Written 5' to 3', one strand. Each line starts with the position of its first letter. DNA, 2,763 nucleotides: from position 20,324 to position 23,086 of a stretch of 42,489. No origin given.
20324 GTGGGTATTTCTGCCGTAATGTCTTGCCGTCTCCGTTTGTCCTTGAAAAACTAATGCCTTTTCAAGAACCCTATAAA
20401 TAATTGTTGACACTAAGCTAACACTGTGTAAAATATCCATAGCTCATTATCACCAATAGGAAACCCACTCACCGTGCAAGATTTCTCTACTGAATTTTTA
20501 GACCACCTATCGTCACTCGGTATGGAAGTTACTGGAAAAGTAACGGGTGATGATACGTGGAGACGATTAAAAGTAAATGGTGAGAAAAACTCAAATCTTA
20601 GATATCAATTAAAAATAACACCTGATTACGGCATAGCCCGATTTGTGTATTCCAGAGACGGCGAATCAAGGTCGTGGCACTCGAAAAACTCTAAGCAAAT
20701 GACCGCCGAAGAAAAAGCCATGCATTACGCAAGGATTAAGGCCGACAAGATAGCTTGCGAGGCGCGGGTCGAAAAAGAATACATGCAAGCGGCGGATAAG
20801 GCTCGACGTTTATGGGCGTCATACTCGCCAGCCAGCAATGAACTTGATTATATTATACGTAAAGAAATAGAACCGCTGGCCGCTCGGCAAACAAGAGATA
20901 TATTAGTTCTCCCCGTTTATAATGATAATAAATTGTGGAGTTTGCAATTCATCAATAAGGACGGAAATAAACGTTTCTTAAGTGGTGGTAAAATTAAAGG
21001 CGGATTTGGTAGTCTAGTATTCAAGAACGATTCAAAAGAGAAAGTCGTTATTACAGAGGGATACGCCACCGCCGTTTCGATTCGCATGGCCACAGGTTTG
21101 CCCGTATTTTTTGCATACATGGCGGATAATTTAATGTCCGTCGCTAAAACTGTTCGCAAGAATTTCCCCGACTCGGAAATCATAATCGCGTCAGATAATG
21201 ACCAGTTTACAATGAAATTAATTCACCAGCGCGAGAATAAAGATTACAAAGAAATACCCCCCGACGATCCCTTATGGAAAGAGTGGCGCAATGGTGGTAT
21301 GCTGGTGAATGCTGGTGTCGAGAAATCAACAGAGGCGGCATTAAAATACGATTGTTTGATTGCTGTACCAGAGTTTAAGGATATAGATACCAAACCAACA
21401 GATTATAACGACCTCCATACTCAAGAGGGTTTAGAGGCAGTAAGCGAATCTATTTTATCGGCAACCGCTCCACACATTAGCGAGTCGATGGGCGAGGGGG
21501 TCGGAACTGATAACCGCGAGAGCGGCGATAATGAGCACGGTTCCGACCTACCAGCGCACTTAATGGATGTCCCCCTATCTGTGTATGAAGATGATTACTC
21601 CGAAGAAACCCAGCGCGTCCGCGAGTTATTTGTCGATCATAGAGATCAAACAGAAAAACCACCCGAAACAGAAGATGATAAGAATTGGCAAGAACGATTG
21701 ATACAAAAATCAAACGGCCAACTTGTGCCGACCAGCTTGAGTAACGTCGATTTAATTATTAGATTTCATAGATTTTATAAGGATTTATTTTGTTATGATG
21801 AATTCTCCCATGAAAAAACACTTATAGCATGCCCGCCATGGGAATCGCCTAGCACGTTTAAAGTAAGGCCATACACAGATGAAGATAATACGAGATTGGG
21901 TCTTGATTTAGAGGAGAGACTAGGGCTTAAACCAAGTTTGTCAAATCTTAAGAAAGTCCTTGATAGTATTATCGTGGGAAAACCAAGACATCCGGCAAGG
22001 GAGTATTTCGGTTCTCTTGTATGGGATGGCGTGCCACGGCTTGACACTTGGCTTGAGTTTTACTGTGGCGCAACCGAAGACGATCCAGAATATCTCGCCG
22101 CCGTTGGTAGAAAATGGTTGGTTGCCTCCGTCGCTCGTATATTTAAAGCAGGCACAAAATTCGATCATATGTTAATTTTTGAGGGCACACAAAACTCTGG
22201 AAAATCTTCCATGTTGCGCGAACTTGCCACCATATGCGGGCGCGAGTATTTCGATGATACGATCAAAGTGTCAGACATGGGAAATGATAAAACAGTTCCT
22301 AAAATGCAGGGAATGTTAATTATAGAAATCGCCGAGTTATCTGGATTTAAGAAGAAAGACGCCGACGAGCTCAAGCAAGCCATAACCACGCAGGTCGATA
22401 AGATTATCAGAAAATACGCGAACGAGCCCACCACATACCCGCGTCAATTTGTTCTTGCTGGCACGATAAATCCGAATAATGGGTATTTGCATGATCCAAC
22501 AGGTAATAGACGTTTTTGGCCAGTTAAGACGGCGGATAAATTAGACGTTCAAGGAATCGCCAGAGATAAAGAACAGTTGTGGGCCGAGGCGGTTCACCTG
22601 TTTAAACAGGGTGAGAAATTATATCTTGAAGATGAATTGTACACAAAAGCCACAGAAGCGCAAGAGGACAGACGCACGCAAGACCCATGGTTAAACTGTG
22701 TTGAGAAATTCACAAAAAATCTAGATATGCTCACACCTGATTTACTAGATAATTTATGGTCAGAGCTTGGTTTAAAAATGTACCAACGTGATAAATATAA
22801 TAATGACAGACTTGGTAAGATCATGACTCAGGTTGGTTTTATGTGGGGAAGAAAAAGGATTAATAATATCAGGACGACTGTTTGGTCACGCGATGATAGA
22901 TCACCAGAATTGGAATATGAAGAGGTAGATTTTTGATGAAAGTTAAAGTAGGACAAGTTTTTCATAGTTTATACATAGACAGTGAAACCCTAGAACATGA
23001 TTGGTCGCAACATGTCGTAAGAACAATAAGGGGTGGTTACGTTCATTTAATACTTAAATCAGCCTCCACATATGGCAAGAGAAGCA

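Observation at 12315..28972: A 19-bp bipartite box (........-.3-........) sits on the -35 of every rightward early promoter and recurs at two places in the late arm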

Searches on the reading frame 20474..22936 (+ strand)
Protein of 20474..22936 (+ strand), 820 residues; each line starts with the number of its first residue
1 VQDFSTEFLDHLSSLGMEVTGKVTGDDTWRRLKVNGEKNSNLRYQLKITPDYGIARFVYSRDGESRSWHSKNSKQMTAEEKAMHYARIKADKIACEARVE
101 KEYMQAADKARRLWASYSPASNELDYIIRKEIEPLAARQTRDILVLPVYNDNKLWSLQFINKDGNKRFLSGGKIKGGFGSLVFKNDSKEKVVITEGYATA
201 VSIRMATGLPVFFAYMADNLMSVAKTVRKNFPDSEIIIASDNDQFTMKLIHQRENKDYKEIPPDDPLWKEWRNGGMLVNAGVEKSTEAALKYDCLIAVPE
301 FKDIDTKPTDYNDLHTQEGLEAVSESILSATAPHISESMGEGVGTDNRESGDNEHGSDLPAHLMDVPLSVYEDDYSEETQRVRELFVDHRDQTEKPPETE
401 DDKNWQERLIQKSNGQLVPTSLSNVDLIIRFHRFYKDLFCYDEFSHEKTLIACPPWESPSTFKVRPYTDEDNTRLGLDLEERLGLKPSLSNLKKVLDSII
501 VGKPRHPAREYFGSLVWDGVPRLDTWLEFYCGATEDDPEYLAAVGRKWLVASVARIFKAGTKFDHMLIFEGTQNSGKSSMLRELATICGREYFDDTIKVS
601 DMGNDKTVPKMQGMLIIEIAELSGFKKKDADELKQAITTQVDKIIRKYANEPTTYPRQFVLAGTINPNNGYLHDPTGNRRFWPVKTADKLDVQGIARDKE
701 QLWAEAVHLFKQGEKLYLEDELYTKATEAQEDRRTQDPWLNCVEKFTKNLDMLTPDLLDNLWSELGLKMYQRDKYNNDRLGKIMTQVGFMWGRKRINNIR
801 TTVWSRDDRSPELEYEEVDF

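Call 7: search_protein_families(library=phrogs, proteins=[window:20474-22936:+], max_evalue=0.001)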
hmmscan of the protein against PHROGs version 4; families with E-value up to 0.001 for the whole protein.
window:20474-22936:+ (820 aa): 13 families
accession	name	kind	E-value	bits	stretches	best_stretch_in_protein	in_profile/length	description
phrog_2249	-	DNA, RNA and nucleotide metabolism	1.3e-105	355.9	1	25-796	36-762/802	DNA primase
phrog_256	-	DNA, RNA and nucleotide metabolism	2e-88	298.9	1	385-750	352-704/798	DNA helicase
phrog_1313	-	DNA, RNA and nucleotide metabolism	1.7e-86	292.4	1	205-812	1-560/568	DNA helicase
phrog_15962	-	DNA, RNA and nucleotide metabolism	2e-53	182.8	1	399-804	386-801/835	DNA primase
phrog_35358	-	DNA, RNA and nucleotide metabolism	1.8e-33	116.6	1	39-335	61-365/968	DNA primase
phrog_36873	-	DNA, RNA and nucleotide metabolism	3e-29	102.4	1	541-815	524-789/1082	DNA helicase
phrog_16593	-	DNA, RNA and nucleotide metabolism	7.9e-27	94.9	1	490-755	486-744/823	DNA primase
phrog_25777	-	DNA, RNA and nucleotide metabolism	3.7e-17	62.7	1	141-246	198-300/907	DNA primase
phrog_4913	-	DNA, RNA and nucleotide metabolism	4.3e-17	62.2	2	65-248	121-321/1290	replication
phrog_4630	-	DNA, RNA and nucleotide metabolism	2.3e-15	57.3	1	517-694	196-373/581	DNA primase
phrog_1139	-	DNA, RNA and nucleotide metabolism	5.7e-11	42.1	1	162-323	147-277/895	DNA primase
phrog_510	-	DNA, RNA and nucleotide metabolism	7.7e-11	42.4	1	96-325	120-355/667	DNA primase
phrog_1829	-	DNA, RNA and nucleotide metabolism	0.00025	20.3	1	555-664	495-603/772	DNA primase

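Call 9: search_dna_similar(query=window:20474-22936:+, collection=phages, mode=protein, max_rows=25)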
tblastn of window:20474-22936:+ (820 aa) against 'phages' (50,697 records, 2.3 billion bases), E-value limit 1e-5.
Records with a match: 748; places in all: 748; records where one place covers at least 80% of the query: 7.
Best place of each record, by identity: <60% 748.
By first word of the organism name: Bacteroides 105; Streptococcus 103; Staphylococcus 87; Xanthomonas 37; Paenibacillus 24; Phocaeicola 24; Bacteriophage 23; Rhodobacter 23; Leuconostoc 22; Vibrio 22; and 80 more.
By host as written in the record: - 64; Staphylococcus aureus 34; Rhodobacter capsulatus YW1 23; Corynebacterium xerosis 13; Xanthomonas oryzae pv. oryzae 12; Clostridium perfringens 12; Paenibacillus larvae 2017 10; Bacteroides thetaiotaomicron VPI-5482 10; and 366 more.
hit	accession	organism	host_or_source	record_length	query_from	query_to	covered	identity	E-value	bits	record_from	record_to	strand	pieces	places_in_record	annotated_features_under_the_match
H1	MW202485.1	Caudoviricetes sp.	Manatee Spring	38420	1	806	98%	38.9%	2e-167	543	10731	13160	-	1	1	virulence associated protein E | type I site specific restriction modification protein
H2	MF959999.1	Marinobacter phage PS3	Marinobacter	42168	7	804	89%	30.6%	1e-46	291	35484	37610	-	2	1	DNA primase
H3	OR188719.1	Pseudomonas phage LPPA36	Pseudomonas aeruginosa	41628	75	796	86%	29.8%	5e-45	267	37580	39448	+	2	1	hypothetical protein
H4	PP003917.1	Pseudomonas phage vB_Pae_U5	Pseudomonas aeruginosa ST773 ...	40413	75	796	86%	29.6%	1e-44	266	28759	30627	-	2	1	DNA primase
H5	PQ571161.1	Pseudomonas phage Haddon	Pseudomonas aeruginosa PA14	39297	75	796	88%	27.9%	2e-59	226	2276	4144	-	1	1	DNA helicase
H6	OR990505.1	Burkholderia phage vB_HM795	Burkholderia pseudomallei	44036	126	818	85%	29.0%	1e-64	242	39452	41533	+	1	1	putative virulence associated protein E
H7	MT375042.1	Acinetobacter phage vB_AbaP_Alexa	Acinetobacter baumannii NIPH 201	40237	22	755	90%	22.9%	1e-30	136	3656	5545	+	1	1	putative primase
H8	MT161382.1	Xanthomonas phage FoX2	Xanthomonas campestris pv. campestris ...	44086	8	738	69%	28.8%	2e-29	228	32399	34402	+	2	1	putative DNA primase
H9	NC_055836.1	Xanthomonas phage FoX2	Xanthomonas campestris pv. campestris ...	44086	8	738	69%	28.8%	2e-29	228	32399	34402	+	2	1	DNA primase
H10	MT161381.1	Xanthomonas phage FoX1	Xanthomonas campestris pv. campestris ...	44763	8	738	69%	28.8%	3e-29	228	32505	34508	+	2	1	DNA primase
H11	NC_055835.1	Xanthomonas phage FoX1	Xanthomonas campestris pv. campestris ...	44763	8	738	69%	28.8%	3e-29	228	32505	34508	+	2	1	DNA primase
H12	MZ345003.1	Xanthomonas phage M29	Xanthomonas campestris pv. campestris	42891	21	738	68%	29.4%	5e-30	230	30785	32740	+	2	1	primase/helicase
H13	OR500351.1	Xanthomonas phage Murka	Xanthomonas campestris pv. campestris ...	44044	21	738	68%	29.2%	5e-29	228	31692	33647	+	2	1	DNA primase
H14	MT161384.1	Xanthomonas phage FoX5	Xanthomonas campestris pv. campestris ...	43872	21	738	68%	29.0%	1e-28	227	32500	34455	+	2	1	DNA primase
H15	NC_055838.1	Xanthomonas phage FoX5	Xanthomonas campestris pv. campestris ...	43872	21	738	68%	29.0%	1e-28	227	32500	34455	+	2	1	DNA primase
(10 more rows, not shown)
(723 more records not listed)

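Call 12: find_related_loci(query=window:20474-22936:+, collection=viral_contigs, flank=10000)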
Query window:20474-22936:+ (820 aa) in viral_contigs; peptide patterns used: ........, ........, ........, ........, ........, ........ (x = any residue, [..] = any of these).
9 stretches matched a pattern, but none encodes a relative of the query by tblastn (E <= 1e-3).
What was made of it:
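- Tried and rejected: find_related_loci with the single primase sequence found nothing (call 12).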

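Call 13: find_homologous_proteins(query=window:20474-22936:+, max_evalue=1e-20)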
Query window:20474-22936:+ (820 aa): 208 proteins with E <= 1e-20 among 8000 candidates; the best 120 are listed.
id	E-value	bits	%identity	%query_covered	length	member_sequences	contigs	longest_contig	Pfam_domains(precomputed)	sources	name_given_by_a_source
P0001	0.0e+0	1903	100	100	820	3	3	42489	PF05272.18,PF13362.13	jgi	-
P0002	0.0e+0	1087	58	100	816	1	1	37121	PF13662.13,PF05272.18,PF13362.13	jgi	jgi:predicted P-loop ATPase/phage/plasmid primase-like uncharacterized protein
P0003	0.0e+0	1077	59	99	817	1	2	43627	PF05272.18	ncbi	-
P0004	2.6e-274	930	52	98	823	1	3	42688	PF05272.18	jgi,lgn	jgi:putative DNA primase/helicase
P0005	1.1e-272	925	52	98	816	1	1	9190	PF19263.6,PF05272.18,PF13362.13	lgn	-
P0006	1.6e-272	924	51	97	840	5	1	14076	PF13662.13,PF05272.18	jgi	-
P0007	4.7e-271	920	52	98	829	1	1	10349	PF19263.6,PF05272.18,PF13362.13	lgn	-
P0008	6.0e-230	784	47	99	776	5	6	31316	PF05272.18,PF13362.13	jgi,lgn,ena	jgi:predicted P-loop ATPase/phage/plasmid primase-like uncharacterized protein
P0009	7.5e-141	489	37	98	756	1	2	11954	PF05272.18,PF13362.13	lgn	-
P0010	2.2e-137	478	36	98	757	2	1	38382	PF05272.18,PF13362.13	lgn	-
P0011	1.1e-132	462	36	92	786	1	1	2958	PF13662.13,PF05272.18,PF13362.13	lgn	-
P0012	4.1e-120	420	35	96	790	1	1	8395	PF13662.13,PF19263.6,PF05272.18,PF13362.13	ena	-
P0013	3.2e-118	414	33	96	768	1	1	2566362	PF13662.13,PF19263.6,PF05272.18,PF13362.13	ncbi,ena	-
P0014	6.8e-118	413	33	96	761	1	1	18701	PF19263.6,PF05272.18,PF13362.13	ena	-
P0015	8.2e-118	413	32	97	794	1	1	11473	PF13662.13,PF05272.18,PF13362.13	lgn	-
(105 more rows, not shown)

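Call 14: find_encoding_contigs(protein=P0002, flank=10000, max_places=2)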
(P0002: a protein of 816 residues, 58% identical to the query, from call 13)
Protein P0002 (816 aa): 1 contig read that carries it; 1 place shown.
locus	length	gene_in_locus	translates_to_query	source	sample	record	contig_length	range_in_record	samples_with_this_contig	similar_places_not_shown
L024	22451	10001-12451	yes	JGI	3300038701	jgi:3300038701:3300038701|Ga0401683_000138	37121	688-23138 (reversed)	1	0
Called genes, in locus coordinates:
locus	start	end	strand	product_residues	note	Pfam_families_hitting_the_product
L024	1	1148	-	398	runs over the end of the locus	PF05065:Phage_capsid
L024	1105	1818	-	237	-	PF04586:Peptidase_S78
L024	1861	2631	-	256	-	PF04233:Phage_Mu_F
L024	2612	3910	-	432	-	PF04860:Phage_portal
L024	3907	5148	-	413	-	PF04466:Terminase_3, PF17288:Terminase_3C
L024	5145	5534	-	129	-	-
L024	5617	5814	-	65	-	PF14373:Imm_superinfect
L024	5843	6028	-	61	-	-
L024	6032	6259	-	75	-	-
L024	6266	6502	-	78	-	-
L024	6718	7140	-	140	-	PF08299:Bac_DnaA_C (weak)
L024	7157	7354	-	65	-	-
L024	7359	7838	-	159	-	-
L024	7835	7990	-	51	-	-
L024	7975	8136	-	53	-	-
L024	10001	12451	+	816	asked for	PF13362:Toprim_3, PF13662:Toprim_4 (weak), PF05272:VapE-like_dom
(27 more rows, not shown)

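Call 15: find_encoding_contigs(protein=P0003, flank=10000, max_places=2)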
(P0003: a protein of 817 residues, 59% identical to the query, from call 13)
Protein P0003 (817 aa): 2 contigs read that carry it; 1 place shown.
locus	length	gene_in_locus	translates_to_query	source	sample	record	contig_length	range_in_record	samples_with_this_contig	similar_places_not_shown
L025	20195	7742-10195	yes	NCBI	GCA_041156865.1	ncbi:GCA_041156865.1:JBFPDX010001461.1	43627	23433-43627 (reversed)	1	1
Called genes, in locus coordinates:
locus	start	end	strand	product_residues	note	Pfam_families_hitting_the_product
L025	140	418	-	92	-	-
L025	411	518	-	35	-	-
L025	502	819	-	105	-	-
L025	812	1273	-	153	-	-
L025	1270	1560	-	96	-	-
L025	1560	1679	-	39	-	-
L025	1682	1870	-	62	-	-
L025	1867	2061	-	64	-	-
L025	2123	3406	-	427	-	PF04466:Terminase_3, PF17288:Terminase_3C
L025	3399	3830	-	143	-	-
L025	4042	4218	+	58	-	-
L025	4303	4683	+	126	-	-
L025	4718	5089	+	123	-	-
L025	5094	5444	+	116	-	-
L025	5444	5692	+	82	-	PF07750:GcrA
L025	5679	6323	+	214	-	-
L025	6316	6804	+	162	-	-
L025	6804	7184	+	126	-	-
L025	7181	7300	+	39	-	-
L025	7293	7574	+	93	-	-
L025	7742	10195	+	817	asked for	PF05272:VapE-like_dom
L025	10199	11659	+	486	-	PF00270:DEAD, PF04851:ResIII, PF00271:Helicase_C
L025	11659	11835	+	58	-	-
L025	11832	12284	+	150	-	-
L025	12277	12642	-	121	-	-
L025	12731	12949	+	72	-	-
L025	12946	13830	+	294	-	PF12684:DUF3799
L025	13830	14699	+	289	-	PF03837:RecT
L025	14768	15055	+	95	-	PF00196:GerE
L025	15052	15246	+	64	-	-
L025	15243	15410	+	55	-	-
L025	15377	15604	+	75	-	-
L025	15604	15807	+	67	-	-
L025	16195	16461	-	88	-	-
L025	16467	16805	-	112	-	-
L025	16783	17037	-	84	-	-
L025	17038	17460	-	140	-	PF01510:Amidase_2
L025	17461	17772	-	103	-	-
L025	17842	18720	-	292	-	-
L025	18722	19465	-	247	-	PF11041:Phage_Wedge1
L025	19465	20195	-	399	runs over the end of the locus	-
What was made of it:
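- L025 encodes a GerE/LuxR-type HTH protein directly after its box at 14706 (call 15).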

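Call 16: find_encoding_contigs(protein=P0004, flank=10000, max_places=2)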
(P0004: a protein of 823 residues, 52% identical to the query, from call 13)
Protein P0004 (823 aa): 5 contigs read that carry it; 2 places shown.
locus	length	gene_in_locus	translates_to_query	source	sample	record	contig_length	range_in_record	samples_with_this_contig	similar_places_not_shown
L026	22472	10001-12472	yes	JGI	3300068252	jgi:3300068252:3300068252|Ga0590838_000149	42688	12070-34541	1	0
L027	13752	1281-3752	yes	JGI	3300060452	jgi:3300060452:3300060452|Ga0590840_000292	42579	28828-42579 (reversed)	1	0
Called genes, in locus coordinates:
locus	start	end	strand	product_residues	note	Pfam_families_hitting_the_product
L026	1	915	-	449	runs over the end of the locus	PF06381:Phage_portal_3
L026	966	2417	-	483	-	PF17289:Terminase_6C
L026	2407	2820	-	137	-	PF16677:GP3_package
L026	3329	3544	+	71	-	-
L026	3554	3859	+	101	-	PF27050:Phage_P22_Y8K6 (weak)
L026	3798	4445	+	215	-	-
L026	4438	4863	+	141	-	-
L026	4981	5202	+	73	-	-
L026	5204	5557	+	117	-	-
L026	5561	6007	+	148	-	-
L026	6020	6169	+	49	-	-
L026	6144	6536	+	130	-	-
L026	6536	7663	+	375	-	PF02195:ParB_N (weak)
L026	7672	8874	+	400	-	PF01507:PAPS_reduct, PF11922:DUF3440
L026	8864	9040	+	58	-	-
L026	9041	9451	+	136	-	-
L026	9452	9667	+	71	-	-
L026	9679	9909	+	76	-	-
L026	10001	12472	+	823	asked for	PF05272:VapE-like_dom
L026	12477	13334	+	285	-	PF00145:DNA_methylase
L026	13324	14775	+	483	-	PF00270:DEAD (weak), PF04851:ResIII, PF00271:Helicase_C (weak)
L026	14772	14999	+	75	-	-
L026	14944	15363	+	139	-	-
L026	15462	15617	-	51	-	-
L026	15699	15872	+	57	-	-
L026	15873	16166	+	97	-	-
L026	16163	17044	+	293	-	PF12705:PDDEXK_1, PF12684:DUF3799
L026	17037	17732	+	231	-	PF09414:RNA_ligase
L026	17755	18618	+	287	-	PF03837:RecT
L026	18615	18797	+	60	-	-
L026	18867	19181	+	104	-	-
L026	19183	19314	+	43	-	-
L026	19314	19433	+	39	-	-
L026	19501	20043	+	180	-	-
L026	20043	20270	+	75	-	-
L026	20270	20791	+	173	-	-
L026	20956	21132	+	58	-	-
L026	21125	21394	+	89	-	-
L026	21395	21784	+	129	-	PF07750:GcrA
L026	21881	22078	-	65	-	-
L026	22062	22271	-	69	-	-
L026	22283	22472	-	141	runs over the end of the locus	-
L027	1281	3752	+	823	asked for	PF05272:VapE-like_dom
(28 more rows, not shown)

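Call 22: find_related_loci(query=A1, collection=metagenome_contigs, flank=10000)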
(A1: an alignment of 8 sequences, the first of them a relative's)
Query A1 (820 aa) in metagenome_contigs; peptide patterns used: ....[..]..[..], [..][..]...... (x = any residue, [..] = any of these).
600 stretches matched a pattern (row limit reached: there are more); 498 encode a relative of the query (tblastn E <= 1e-3); the best 80 are kept; 80 distinct loci.
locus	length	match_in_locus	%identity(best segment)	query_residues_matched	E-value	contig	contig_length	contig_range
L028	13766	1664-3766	34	4-754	3e-111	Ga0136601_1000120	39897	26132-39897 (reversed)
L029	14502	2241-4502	31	1-789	5e-101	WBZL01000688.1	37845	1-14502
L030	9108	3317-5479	31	31-789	7e-95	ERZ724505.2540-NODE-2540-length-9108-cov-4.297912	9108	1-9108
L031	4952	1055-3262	30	31-807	5e-90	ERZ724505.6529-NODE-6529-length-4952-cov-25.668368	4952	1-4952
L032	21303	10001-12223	30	26-807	8e-89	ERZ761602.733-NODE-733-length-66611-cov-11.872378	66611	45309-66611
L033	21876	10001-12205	29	31-807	6e-89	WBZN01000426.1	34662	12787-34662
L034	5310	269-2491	29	26-807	4e-88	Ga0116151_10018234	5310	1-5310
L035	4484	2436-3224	40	36-323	6e-47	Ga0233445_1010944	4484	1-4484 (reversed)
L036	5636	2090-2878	40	36-323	2e-46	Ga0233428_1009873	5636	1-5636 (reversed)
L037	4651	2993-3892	36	3-331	1e-45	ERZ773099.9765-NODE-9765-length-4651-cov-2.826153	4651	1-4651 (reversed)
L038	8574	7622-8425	39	36-327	2e-45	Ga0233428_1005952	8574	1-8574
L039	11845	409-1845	28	307-808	5e-50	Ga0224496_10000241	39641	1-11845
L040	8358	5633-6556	34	2-333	5e-45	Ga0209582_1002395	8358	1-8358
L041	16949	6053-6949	34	3-327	1e-43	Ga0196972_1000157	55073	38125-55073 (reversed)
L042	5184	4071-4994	33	6-344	3e-43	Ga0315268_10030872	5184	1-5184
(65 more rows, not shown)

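Call 23: find_related_loci(query=A1, collection=genome_contigs, flank=10000)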
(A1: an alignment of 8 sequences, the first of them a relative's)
Query A1 (820 aa) in genome_contigs; peptide patterns used: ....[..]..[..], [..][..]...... (x = any residue, [..] = any of these).
284 stretches matched a pattern; 200 encode a relative of the query (tblastn E <= 1e-3); the best 80 are kept; 80 distinct loci.
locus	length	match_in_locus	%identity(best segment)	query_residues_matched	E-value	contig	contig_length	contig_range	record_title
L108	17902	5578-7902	40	1-808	5e-177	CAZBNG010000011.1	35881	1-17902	MAG TPA_asm: uncultured Pseudobdellovibrionaceae bacterium isolate SRP334346_co1_84 genome assembly, contig: NODE_1193_l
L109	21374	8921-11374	29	1-799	5e-95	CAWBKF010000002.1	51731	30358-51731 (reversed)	MAG: uncultured Alphaproteobacteria bacterium isolate MFD03044.bin.2.74 genome assembly, contig: contig_12467, whole gen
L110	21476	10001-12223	30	26-807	1e-88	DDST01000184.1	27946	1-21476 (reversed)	MAG TPA_asm: Proteobacteria bacterium UBA2383 UBA2383_contig_23234, whole genome shotgun sequence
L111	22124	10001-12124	25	16-755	9e-50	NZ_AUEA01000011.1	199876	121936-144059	Pseudomonas cremoricolorata DSM 17059 = NBRC 16634 strain DSM 17059 H618DRAFT_scaffold00010.10_C, whole genome shotgun s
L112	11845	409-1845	28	307-808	7e-50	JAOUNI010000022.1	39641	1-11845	MAG: Gammaproteobacteria bacterium isolate 8_1_July_SF_Bin66 8_1_July_SF_Bin66_scaffold_244_c1, whole genome shotgun seq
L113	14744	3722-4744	32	3-380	2e-44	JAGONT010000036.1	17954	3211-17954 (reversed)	MAG: Alphaproteobacteria bacterium isolate Gw_Bodden_bin_46 Gw_Bodden_3809_length_17954_cov_19.457228, whole genome shot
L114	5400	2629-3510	35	2-331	9e-43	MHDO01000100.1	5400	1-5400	MAG: Nitrospinae bacterium RIFCSPLOWO2_12_39_16 rifcsplowo2_12_sub10_scaffold_4100, whole genome shotgun sequence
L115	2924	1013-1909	35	8-338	9e-43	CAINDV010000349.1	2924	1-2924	MAG: uncultured Verrucomicrobia bacterium isolate Loclat_bin-20771 genome assembly, contig: bin-20771:0349/1379, whole g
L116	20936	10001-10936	33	3-343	3e-43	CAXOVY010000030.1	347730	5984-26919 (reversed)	Gammaproteobacteria bacterium strain GD-1 genome assembly, contig: GAMM_Contig_4, whole genome shotgun sequence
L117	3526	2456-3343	33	8-333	1e-41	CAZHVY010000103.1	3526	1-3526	MAG TPA_asm: uncultured Geobacter sp. isolate binchicken_co20_405 genome assembly, contig: NODE_47648_length_3526_cov_42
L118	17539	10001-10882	35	8-332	3e-41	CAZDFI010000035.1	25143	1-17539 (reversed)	MAG TPA_asm: uncultured Enterobacteriaceae bacterium isolate binchicken_co85_92 genome assembly, contig: NODE_1160_lengt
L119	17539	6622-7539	31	3-341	1e-40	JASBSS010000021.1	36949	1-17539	MAG: Thiogranum sp. isolate BWSM_145 k141_2100256, whole genome shotgun sequence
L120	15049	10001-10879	33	8-331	1e-39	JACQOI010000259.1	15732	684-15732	MAG: Betaproteobacteria bacterium isolate NC_groundwater_1277_Ag_S-0.2um_61_95 S_p2_S4_coassembly_k141_2618574, whole ge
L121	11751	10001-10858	34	12-331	6e-40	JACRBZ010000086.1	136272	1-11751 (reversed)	MAG: Deltaproteobacteria bacterium isolate NC_groundwater_1633_Pr3_B-0.1um_51_17 SR-2_scaffold_141_3105411, whole genome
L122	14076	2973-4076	31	12-428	3e-39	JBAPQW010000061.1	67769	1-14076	MAG: Verrucomicrobiia bacterium isolate MFD01155_ilm_asm_bin21 k127_37962, whole genome shotgun sequence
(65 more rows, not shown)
